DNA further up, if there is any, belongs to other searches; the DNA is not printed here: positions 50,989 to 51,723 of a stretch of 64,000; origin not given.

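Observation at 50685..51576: Phd/YefM-VapC toxin-antitoxin pair physically split by a family-A palindromic element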

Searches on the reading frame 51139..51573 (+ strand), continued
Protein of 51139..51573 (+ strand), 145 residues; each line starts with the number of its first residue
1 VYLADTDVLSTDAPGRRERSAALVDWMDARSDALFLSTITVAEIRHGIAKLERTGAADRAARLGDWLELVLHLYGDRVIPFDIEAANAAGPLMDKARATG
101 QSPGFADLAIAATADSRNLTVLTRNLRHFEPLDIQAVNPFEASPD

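Call 59: search_solved_structures(query=P0001, max_evalue=0.001, show_alignments=2)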
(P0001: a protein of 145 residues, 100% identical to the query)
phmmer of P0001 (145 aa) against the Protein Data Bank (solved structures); distinct sequences matched with E-value up to 0.001: 4.
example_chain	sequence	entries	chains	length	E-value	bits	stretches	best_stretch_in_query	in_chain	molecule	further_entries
2h1c_A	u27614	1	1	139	6.4e-14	55.6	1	1-140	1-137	Trafficking protein B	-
2h1o_A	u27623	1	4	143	1.8e-13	54.1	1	1-141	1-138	Trafficking protein B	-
2bsq_A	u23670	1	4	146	2e-13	54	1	1-141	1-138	TRAFFICKING PROTEIN B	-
6ifc_A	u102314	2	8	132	0.00097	22.6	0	35-132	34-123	tRNA(fMet)-specific endonuclease VapC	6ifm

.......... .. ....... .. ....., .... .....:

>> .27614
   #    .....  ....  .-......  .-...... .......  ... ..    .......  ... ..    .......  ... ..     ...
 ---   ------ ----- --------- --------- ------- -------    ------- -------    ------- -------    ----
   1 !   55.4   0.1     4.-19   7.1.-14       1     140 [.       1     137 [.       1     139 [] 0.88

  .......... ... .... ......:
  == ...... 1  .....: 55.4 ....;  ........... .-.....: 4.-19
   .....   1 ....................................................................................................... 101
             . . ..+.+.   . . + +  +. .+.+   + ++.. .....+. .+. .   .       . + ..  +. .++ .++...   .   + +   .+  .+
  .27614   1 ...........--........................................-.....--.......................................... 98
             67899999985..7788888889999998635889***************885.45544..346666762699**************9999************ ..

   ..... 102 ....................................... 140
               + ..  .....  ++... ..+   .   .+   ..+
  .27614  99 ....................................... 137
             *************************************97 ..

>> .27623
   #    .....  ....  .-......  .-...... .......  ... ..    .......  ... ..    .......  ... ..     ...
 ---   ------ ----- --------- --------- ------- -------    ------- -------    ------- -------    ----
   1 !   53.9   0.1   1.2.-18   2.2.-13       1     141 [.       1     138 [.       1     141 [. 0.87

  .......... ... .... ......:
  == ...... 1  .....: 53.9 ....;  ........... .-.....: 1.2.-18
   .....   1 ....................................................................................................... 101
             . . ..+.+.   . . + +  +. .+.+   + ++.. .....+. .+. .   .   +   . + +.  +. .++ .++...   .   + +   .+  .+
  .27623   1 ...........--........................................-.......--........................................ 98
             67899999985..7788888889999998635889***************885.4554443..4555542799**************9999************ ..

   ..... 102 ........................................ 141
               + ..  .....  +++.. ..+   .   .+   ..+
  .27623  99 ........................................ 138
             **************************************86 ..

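Call 71: find_encoding_contigs(protein=P0004, flank=2000, max_places=4)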
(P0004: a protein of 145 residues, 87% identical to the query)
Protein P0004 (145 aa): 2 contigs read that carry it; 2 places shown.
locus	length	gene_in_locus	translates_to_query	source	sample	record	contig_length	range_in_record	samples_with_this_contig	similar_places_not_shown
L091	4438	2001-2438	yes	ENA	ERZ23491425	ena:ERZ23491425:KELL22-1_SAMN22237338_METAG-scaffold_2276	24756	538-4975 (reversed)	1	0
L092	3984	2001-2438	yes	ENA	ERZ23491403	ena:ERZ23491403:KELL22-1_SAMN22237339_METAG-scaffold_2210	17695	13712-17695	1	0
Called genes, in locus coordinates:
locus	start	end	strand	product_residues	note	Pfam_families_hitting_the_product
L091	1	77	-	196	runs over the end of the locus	PF02630:SCO1-SenC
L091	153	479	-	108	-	PF02604:PhdYeFM_antitox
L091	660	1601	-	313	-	PF00389:2-Hacid_dh (weak), PF02826:2-Hacid_dh_C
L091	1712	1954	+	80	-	PF02604:PhdYeFM_antitox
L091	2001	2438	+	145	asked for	PF01850:PIN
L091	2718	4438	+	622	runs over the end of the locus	PF13175:AAA_15, PF13304:AAA_21, PF20469:OLD-like_TOPRIM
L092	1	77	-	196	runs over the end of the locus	PF02630:SCO1-SenC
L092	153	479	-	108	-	PF02604:PhdYeFM_antitox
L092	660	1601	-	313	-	PF00389:2-Hacid_dh (weak), PF02826:2-Hacid_dh_C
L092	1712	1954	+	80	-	PF02604:PhdYeFM_antitox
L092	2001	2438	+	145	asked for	PF01850:PIN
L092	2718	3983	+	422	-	?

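Call 72: find_encoding_contigs(protein=P0020, flank=2000, max_places=4)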
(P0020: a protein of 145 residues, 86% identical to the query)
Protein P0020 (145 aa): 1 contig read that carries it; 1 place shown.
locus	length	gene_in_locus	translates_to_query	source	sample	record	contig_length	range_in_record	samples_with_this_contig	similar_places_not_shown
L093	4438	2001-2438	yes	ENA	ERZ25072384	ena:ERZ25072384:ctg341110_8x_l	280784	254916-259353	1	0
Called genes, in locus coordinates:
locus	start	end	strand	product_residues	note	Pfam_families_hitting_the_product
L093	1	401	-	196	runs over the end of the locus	PF02630:SCO1-SenC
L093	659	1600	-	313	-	PF00389:2-Hacid_dh (weak), PF02826:2-Hacid_dh_C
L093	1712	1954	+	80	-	PF02604:PhdYeFM_antitox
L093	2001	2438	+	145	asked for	PF01850:PIN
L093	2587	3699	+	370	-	PF27126:NmeDI_C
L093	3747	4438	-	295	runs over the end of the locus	PF02826:2-Hacid_dh_C (weak), PF03446:NAD_binding_2, PF03807:F420_oxidored, PF07991:KARI_N (weak), PF14833:NAD_binding_11, PF21761:RedAm-like_C (weak)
